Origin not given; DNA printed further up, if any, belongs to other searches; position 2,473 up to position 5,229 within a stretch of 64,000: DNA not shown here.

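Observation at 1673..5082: Mfd split by decay: the UvrA-recruiting N-terminal module is dead, but the 819-codon RNAP-binding/translocase part is intact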

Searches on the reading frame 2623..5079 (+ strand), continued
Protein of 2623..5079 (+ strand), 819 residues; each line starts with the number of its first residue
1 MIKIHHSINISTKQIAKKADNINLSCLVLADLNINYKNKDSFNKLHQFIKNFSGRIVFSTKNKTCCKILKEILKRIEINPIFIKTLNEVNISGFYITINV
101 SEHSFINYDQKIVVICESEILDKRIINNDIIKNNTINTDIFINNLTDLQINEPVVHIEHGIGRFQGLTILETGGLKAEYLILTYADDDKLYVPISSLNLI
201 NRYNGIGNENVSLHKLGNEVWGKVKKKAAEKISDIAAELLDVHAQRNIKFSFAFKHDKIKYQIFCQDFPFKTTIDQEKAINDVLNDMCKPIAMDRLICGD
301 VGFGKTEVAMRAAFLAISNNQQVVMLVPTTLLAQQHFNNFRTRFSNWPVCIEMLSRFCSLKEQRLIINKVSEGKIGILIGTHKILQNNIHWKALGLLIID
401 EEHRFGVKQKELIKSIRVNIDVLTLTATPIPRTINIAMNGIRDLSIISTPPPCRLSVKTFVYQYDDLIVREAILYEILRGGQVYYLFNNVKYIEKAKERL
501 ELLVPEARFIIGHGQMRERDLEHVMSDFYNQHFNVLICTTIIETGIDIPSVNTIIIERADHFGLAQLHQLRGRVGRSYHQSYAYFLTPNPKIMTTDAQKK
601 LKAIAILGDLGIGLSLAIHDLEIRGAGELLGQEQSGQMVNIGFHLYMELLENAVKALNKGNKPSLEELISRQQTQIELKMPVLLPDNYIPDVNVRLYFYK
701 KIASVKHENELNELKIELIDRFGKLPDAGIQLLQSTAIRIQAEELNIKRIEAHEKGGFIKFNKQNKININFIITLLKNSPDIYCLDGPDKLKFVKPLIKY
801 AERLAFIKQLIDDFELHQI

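Call 42: list_cluster_members(proteins=[P0131, P0134, P0172, P0222, P0242, P0176, P0130, P0185, P0162, P0249])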
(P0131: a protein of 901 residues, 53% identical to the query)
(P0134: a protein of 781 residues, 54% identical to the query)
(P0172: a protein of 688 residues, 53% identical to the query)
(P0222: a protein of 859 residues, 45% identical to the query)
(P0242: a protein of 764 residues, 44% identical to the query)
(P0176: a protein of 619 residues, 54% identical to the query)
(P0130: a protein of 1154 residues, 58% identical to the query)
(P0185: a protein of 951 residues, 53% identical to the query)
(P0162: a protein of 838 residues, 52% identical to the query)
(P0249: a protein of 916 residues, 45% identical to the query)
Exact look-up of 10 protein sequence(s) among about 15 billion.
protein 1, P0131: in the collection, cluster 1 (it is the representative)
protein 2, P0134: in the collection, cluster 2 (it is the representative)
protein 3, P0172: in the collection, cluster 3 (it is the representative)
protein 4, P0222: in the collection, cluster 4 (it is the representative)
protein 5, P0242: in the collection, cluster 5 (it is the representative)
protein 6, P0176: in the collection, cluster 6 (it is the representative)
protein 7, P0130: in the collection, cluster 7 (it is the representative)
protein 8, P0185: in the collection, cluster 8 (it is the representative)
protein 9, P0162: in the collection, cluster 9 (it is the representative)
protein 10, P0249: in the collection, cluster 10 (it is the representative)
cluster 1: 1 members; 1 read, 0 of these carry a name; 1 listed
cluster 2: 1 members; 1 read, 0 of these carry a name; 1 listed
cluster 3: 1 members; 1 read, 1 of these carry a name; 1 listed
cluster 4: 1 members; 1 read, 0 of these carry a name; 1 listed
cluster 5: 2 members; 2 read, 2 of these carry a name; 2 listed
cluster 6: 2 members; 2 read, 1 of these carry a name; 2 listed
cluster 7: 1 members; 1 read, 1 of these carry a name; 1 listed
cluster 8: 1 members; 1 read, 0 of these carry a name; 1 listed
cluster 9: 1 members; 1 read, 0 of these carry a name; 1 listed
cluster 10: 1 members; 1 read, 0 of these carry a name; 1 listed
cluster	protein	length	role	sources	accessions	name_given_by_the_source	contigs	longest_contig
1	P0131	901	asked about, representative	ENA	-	-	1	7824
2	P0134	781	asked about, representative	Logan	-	-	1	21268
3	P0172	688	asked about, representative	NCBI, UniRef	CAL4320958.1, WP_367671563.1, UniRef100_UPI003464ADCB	transcription-repair coupling factor [Buchnera aphidicola] | transcription-repair coupling factor n=1 Tax=Buchnera aphidicola TaxID=9 ...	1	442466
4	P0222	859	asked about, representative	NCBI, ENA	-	-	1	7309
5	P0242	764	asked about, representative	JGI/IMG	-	transcription-repair coupling factor (superfamily II helicase)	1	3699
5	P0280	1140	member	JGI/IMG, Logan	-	transcription-repair coupling factor (superfamily II helicase)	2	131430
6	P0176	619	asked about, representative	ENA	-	-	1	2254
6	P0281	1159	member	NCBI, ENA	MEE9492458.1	MAG: transcription-repair coupling factor [Gammaproteobacteria bacterium]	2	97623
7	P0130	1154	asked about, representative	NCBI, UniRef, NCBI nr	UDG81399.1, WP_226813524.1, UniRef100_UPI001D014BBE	Transcription-repair-coupling factor [Candidatus Profftia lariciata] | transcription-repair coupling factor n=1 Tax=Candidatus Profftia lariciata TaxID=1987921 ... | transcription-repair coupling factor [Candidatus Profftia lariciata]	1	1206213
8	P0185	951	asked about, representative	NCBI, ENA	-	-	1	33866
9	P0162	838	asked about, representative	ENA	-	-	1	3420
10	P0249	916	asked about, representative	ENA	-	-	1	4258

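Call 43: search_protein_families(library=pfam, proteins=[P0131, P0134, P0172, P0222, P0003], max_evalue=0.001)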
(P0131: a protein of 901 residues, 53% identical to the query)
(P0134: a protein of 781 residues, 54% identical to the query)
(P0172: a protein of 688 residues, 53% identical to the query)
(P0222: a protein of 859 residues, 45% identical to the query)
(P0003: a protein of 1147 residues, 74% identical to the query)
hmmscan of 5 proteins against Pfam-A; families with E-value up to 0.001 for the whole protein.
P0131 (901 aa): 7 families
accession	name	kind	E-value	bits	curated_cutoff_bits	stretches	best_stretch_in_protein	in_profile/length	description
PF03461.20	TRCF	-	1.6e-30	105.8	25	1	758-850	1-93/95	TRCF domain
PF00270.35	DEAD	-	1.4e-27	96.9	26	1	357-516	4-165/167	DEAD/DEAH box helicase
PF21132.2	MFD_D3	-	2.8e-22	78.9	21.8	1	125-199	3-73/73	MFD, D3 domain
PF00271.37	Helicase_C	-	3.7e-21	75.9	23.5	1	550-658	7-109/110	Helicase conserved C-terminal domain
PF02559.22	CarD_TRCF_RID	-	6.6e-20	71.4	23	1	229-285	1-57/57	CarD-like/TRCF RID domain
PF04851.21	ResIII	-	8.5e-14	52.2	22.5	1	356-510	7-162/164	Type III restriction enzyme, res subunit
PF22590.2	Cas3-like_C_2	-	1.1e-05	26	27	1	561-659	2-105/106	CRISPR-associated nuclease/helicase Cas3, C-terminal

P0134 (781 aa): 7 families
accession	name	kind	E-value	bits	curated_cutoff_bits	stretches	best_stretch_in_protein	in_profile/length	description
PF00270.35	DEAD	-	6.3e-27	94.8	26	1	246-406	3-165/167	DEAD/DEAH box helicase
PF03461.20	TRCF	-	1.5e-24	86.6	25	1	642-734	1-93/95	TRCF domain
PF00271.37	Helicase_C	-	3.1e-20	72.9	23.5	1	441-548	2-109/110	Helicase conserved C-terminal domain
PF02559.22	CarD_TRCF_RID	-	1.1e-16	61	23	1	119-175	1-57/57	CarD-like/TRCF RID domain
PF21132.2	MFD_D3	-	4.7e-14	52.5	21.8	1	14-86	1-73/73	MFD, D3 domain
PF04851.21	ResIII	-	4.9e-13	49.8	22.5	1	242-400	3-162/164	Type III restriction enzyme, res subunit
PF22590.2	Cas3-like_C_2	-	2.6e-06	28.1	27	1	451-549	2-105/106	CRISPR-associated nuclease/helicase Cas3, C-terminal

P0172 (688 aa): 6 families
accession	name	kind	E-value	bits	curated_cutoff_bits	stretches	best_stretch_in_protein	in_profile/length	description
PF00270.35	DEAD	-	8.3e-30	104.2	26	1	137-298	3-166/167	DEAD/DEAH box helicase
PF00271.37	Helicase_C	-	2.3e-26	92.6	23.5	1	330-438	5-108/110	Helicase conserved C-terminal domain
PF03461.20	TRCF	-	6.1e-21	75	25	1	540-624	2-86/95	TRCF domain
PF04851.21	ResIII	-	8.3e-16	58.8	22.5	1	134-291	4-162/164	Type III restriction enzyme, res subunit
PF02559.22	CarD_TRCF_RID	-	1.5e-13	51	23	1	9-64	1-56/57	CarD-like/TRCF RID domain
PF22590.2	Cas3-like_C_2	-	4.5e-05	24.1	27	0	343-439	3-104/106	CRISPR-associated nuclease/helicase Cas3, C-terminal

P0222 (859 aa): 6 families
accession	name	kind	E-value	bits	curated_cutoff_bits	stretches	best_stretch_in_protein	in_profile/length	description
PF00270.35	DEAD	-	2.4e-26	92.9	26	1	300-461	1-164/167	DEAD/DEAH box helicase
PF00271.37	Helicase_C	-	1.4e-21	77.3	23.5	1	498-603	8-108/110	Helicase conserved C-terminal domain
PF03461.20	TRCF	-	4.5e-21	75.5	25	1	699-778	1-80/95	TRCF domain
PF02559.22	CarD_TRCF_RID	-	8.6e-16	58.2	23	1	175-230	1-56/57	CarD-like/TRCF RID domain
PF04851.21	ResIII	-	4.6e-09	36.8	22.5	1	300-456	5-162/164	Type III restriction enzyme, res subunit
PF21132.2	MFD_D3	-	6e-05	23.4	21.8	1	85-149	11-72/73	MFD, D3 domain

P0003 (1147 aa): 8 families
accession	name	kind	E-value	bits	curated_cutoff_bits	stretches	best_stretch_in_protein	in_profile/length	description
PF03461.20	TRCF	-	5.4e-26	91.2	25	1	1006-1097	1-92/95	TRCF domain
PF00270.35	DEAD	-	6.4e-26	91.5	26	1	603-763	3-165/167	DEAD/DEAH box helicase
PF00271.37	Helicase_C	-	2.6e-22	79.6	23.5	1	800-904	5-108/110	Helicase conserved C-terminal domain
PF21132.2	MFD_D3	-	9.3e-22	77.2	21.8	1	376-447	1-72/73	MFD, D3 domain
PF02559.22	CarD_TRCF_RID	-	1e-17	64.4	23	1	476-532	1-57/57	CarD-like/TRCF RID domain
PF17757.6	UvrB_inter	-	3.5e-17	62.7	22.9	1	130-217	3-91/91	UvrB interaction domain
PF04851.21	ResIII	-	1.1e-12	48.6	22.5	1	603-757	7-162/164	Type III restriction enzyme, res subunit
PF14814.11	UB2H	-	2.4e-05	24.7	27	1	130-172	1-43/85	Bifunctional transglycosylase second domain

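Call 44: find_encoding_contigs(protein=P0134, flank=5000, max_places=2)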
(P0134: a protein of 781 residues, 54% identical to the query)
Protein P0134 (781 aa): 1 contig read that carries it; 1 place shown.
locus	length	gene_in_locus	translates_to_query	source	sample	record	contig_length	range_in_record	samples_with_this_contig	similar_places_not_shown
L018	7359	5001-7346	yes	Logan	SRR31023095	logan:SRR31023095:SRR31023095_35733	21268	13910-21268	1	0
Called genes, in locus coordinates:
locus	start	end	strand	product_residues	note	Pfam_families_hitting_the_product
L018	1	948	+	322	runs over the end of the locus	PF07992:Pyr_redox_2, PF13738:Pyr_redox_3, PF00070:Pyr_redox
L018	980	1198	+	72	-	PF01176:eIF-1a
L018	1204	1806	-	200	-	PF03548:LolA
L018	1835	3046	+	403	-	PF12704:MacB_PCD, PF02687:FtsX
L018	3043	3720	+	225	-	PF02463:SMC_N (weak), PF00005:ABC_tran, PF13304:AAA_21 (faint)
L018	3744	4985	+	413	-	PF12704:MacB_PCD, PF02687:FtsX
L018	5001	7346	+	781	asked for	PF21132:MFD_D3, PF02559:CarD_TRCF_RID, PF00270:DEAD, PF04851:ResIII, PF00271:Helicase_C, PF22590:Cas3-like_C_2 (weak), PF03461:TRCF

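Call 70: find_encoding_contigs(protein=P0123, flank=3000, max_places=2)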
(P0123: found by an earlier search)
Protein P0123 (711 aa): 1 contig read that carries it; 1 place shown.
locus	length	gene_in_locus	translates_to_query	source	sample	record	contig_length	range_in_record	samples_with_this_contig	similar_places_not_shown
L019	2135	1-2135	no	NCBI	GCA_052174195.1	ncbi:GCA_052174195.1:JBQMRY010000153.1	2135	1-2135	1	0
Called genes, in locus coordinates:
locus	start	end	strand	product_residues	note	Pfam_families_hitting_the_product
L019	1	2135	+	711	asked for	PF21132:MFD_D3, PF02559:CarD_TRCF_RID, PF04851:ResIII, PF00270:DEAD, PF00271:Helicase_C, PF03461:TRCF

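Call 71: find_encoding_contigs(protein=P0131, flank=5000, max_places=2)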
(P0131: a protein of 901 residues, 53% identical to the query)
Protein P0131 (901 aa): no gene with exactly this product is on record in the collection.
